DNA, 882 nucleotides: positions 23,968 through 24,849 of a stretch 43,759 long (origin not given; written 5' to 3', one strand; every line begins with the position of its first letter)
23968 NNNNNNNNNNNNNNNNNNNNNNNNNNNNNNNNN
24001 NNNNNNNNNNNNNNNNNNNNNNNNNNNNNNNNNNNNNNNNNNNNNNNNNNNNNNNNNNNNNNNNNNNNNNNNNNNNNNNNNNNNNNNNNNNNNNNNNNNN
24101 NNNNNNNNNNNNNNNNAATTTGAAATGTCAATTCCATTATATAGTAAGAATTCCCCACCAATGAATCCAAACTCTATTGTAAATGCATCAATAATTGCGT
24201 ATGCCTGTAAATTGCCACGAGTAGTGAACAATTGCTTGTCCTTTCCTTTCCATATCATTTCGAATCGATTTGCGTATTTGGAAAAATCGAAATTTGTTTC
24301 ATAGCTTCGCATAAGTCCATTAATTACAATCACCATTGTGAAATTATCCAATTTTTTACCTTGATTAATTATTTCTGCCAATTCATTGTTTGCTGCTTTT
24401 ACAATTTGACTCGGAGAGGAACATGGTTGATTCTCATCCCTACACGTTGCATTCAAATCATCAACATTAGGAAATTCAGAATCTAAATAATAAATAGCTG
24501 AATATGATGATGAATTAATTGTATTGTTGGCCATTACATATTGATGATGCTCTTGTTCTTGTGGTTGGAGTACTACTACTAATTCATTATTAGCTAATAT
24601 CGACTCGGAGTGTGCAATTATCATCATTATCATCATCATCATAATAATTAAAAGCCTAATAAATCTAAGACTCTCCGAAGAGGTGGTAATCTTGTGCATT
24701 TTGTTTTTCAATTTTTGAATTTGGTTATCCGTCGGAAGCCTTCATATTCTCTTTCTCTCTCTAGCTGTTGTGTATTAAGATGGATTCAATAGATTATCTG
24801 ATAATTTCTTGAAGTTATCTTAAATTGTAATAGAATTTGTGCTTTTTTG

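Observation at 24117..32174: Two neighbouring genes share a secreted N-terminal module; one is a receptor-like TKL kinase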

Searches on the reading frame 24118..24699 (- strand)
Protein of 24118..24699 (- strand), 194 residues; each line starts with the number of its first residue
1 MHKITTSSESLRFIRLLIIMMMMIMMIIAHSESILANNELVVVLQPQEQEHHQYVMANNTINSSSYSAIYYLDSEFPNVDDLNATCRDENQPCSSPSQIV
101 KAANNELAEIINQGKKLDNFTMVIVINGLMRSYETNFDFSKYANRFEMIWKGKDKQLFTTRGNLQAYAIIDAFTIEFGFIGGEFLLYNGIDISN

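Call 12: search_protein_families(library=pfam, proteins=[window:24118-24699:-], max_evalue=10)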
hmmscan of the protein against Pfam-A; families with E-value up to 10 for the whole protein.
seq(194 aa): 4 families
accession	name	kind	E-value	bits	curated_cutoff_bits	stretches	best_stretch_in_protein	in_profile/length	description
PF23323.1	Spectrin_6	-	0.0016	19.3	27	2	102-141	51-90/110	Kalirin-like, spectrin repeats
PF02999.19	Borrelia_orfD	-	0.011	16.5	27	1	35-113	8-86/100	Borrelia orf-D family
PF02258.22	SLT_beta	-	0.047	14.2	27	1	137-167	10-40/70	Shiga-like toxin beta subunit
PF05507.16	MAGP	-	0.069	13.9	28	1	20-100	7-92/137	Microfibril-associated glycoprotein (MAGP)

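Call 15: find_homologous_proteins(query=window:24118-24699:-, max_evalue=0.1)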
Query seq(194 aa): 27 candidates shared short words with the query, none scored E <= 0.1.

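Call 28: search_protein_representatives(protein=window:24118-24594:-)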
Query: 159 residues. Proteins with E-value up to 0.001 (for the whole library): 2; up to 1e-10: 0; up to 1e-30: 0. The best 2 are listed.
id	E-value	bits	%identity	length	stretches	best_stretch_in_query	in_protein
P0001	4.1e-08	49.8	35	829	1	25-143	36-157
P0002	1.4e-04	38.3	44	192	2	92-133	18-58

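Call 32: search_protein_families(library=pfam, proteins=[P0001, P0002], max_evalue=1)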
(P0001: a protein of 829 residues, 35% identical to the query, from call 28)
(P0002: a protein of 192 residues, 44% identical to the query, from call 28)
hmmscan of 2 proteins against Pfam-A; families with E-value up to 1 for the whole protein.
P0001 (829 aa): 6 families
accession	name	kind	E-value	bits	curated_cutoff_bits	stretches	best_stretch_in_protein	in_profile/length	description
PF07714.23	PK_Tyr_Ser-Thr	-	2.2e-12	47.3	23.1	1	757-827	1-80/258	Protein tyrosine and serine/threonine kinase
PF00069.31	Pkinase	-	9.1e-10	38.8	31.7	1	759-827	3-77/263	Protein kinase domain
PF02415.23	Chlam_PMP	-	0.00026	21.4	20.6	2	457-472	1-17/19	Chlamydia polymorphic membrane protein (Chlamydia_PMP) repeat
PF13229.12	Beta_helix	-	0.00028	21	25.9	1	377-477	29-124/158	Right handed beta helix region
PF15820.10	ECSCR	-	0.04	14.3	27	1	673-715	17-59/104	Endothelial cell-specific chemotaxis regulator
PF06587.16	DUF1137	-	0.072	13.6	25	1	383-439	39-94/117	Protein of unknown function (DUF1137)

P0002 (192 aa): 3 families
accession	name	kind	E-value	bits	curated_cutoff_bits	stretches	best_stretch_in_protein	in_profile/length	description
PF10426.15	zf-RAG1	-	0.00078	19.9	22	1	54-67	16-29/30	Recombination-activating protein 1 zinc-finger domain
PF08326.17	ACC_central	-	0.02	13.6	23.2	1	59-109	593-643/726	Acetyl-CoA carboxylase, central region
PF06444.17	NADH_dehy_S2_C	-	0.32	12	27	0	22-52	7-37/55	NADH dehydrogenase subunit 2 C-terminus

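Call 34: find_encoding_contigs(protein=P0001, flank=5000, max_places=4)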
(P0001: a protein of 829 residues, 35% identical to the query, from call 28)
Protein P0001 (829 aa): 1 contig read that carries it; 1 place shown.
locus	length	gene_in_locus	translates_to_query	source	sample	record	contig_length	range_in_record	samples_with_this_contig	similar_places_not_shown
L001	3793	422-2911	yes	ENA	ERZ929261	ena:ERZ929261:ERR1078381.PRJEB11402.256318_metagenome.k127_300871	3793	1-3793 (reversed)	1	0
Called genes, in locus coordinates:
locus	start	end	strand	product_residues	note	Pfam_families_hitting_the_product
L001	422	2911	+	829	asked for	PF00069:Pkinase, PF07714:PK_Tyr_Ser-Thr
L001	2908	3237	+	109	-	PF00069:Pkinase, PF07714:PK_Tyr_Ser-Thr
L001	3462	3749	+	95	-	-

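Call 42: find_related_loci(query=A1, collection=metagenome_contigs, flank=5000)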
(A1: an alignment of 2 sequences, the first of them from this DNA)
Query A1 (194 aa) in metagenome_contigs; peptide patterns used: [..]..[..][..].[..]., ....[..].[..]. (x = any residue, [..] = any of these).
535 stretches matched a pattern, but none encodes a relative of the query by tblastn (E <= 1e-3).

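Call 65: predict_structure(alignment_id=A3)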
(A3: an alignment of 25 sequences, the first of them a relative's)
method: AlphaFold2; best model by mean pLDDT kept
length: 829 residues; sequences in the alignment: 25
mean_pLDDT: 56.1   pTM: 0.55
mean pLDDT of the five models: 56.1, 55.9, 55.6, 53.9, 53.1
residues with pLDDT >= 90: 84; 70-90: 200; 50-70: 138; < 50: 407
segments of 3 or more residues with pLDDT < 50: 1-3, 8-11, 90-92, 130-151, 153-168, 262-264, 266-310, 365-367, 506-513, 526-595, 598-610, 620-629, 633-656, 658-829
pLDDT, mean of each block of 10 residues (from residue 1): 47 69 88 64 72 56 65 74 65 59 58 52 54 39 41 43 47 62 68 82 80 88 82 88 77 80 47 26 37 31 31 67 85 79 88 87 55 84 85 65 89 89 87 96 91 92 92 85 87 86 57 53 51 32 26 40 41 33 42 45 40 50 47 42 42 45 34 37 30 24 25 36 28 26 28 26 26 28 33 43 28 24 24
secondary structure, 60 per line:
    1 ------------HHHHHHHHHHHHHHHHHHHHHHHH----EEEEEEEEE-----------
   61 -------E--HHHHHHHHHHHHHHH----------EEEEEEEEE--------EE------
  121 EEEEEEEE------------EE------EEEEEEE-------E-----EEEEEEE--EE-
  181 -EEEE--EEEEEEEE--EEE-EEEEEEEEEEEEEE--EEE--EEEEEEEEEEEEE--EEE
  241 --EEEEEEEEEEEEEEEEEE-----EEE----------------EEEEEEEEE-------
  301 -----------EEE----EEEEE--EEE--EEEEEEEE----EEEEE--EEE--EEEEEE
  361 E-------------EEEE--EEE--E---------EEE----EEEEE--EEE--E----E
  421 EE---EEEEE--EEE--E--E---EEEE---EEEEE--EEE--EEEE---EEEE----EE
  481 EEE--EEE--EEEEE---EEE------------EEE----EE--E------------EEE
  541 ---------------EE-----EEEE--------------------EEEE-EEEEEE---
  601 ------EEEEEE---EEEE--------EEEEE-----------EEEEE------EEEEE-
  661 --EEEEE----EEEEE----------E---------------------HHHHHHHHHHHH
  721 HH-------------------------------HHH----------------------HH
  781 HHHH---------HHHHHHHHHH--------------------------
elements in order (helices of 4 or more, strands of 3 or more residues): H13-36 E41-49 H71-85 E96-104 E121-128 E149-155 E169-175 E182-185 E188-195 E198-200 E202-215 E218-220 E223-235 E238-240 E243-260 E266-268 E285-293 E312-314 E319-323 E326-328 E331-338 E343-347 E350-352 E355-361 E375-378 E381-383 E396-398 E403-407 E410-412 E420-422 E426-430 E433-435 E445-448 E452-456 E459-461 E464-467 E471-474 E479-483 E486-488 E491-495 E499-501 E514-516 E538-540 E563-566 E587-590 E592-597 E607-612 E616-619 E628-632 E644-648 E655-659 E663-667 E672-676 H709-722 H779-784 H794-803

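Call 68: fold_search(model_id=the predicted structure, library=pdb)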
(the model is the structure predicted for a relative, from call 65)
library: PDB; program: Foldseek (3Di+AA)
matches with E <= 10: 248; with E <= 0.001: 0
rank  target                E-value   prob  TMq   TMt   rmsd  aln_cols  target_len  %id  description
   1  7xz9_A                4.6e-03  0.82  0.16  0.25  13.1       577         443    8  Mutant (E236A) of the N-terminal domain of fucoidan lyase FdlA (released 2022-09-28)
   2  4pew_A                7.5e-03  0.54  0.13  0.18  28.4       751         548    9  Structure of sacteLam55A from Streptomyces sp. SirexAA-E (released 2015-03-18)
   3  7xz7_A                8.5e-03  0.63  0.15  0.24  14.6       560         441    9  Mutant (D137A) of the N-terminal domain of fucoidan lyase FdlA (released 2022-09-28)
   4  4pex_B                1.2e-02  0.41  0.13  0.17  27.8       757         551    8  Structure of the E502A variant of sacteLam55A from Streptomyces sp. SirexAA-E in complex with glucose (released 2015-03-18)
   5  7xzd_B                1.4e-02  0.57  0.14  0.23  15.6       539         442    9  Mutant (F179A) of the N-terminal domain of fucoidan lyase FdlA (released 2022-09-28)
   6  7xzb_A                1.4e-02  0.41  0.14  0.21  15.7       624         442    7  Mutant (Y242A) of the N-terminal domain of fucoidan lyase FdlA (released 2022-09-28)
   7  5w6f_A                1.6e-02  0.51  0.13  0.16  18.1       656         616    9  Crystal structure of Bacteriophage CBA120 tailspike protein 3 (TSP3, orf212) (released 2018-10-24)
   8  4pew_B                2.0e-02  0.35  0.13  0.18  28.0       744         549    8  Structure of sacteLam55A from Streptomyces sp. SirexAA-E (released 2015-03-18)
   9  7xzc_A                2.1e-02  0.44  0.13  0.21  16.2       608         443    8  Mutant (R240A) of the N-terminal domain of fucoidan lyase FdlA (released 2022-09-28)
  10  7xzd_A                2.1e-02  0.21  0.11  0.16  16.6       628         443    8  Mutant (F179A) of the N-terminal domain of fucoidan lyase FdlA (released 2022-09-28)
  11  7xz8                  2.9e-02  0.25  0.13  0.20  16.3       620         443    9  Mutant (K141A) of the N-terminal domain of fucoidan lyase FdlA (released 2022-09-28)
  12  7xzc_B                3.1e-02  0.21  0.11  0.17  16.9       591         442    8  Mutant (R240A) of the N-terminal domain of fucoidan lyase FdlA (released 2022-09-28)
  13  7xzf_A                3.2e-02  0.69  0.19  0.30  13.1       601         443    8  Wild type of the N-terminal domain of fucoidan lyase FdlA (released 2022-09-28)
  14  7xza_A                3.2e-02  0.35  0.13  0.21  16.0       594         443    8  Mutant (Y242F) of the N-terminal domain of fucoidan lyase FdlA (released 2022-09-28)
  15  4pex_A                3.5e-02  0.30  0.13  0.18  28.1       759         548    8  Structure of the E502A variant of sacteLam55A from Streptomyces sp. SirexAA-E in complex with glucose (released 2015-03-18)
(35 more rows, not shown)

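Call 78: find_related_loci(query=A1, collection=genome_contigs, flank=5000)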
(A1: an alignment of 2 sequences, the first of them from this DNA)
Query A1 (194 aa) in genome_contigs; peptide patterns used: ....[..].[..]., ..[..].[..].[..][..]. (x = any residue, [..] = any of these).
166 stretches matched a pattern, but none encodes a relative of the query by tblastn (E <= 1e-3).
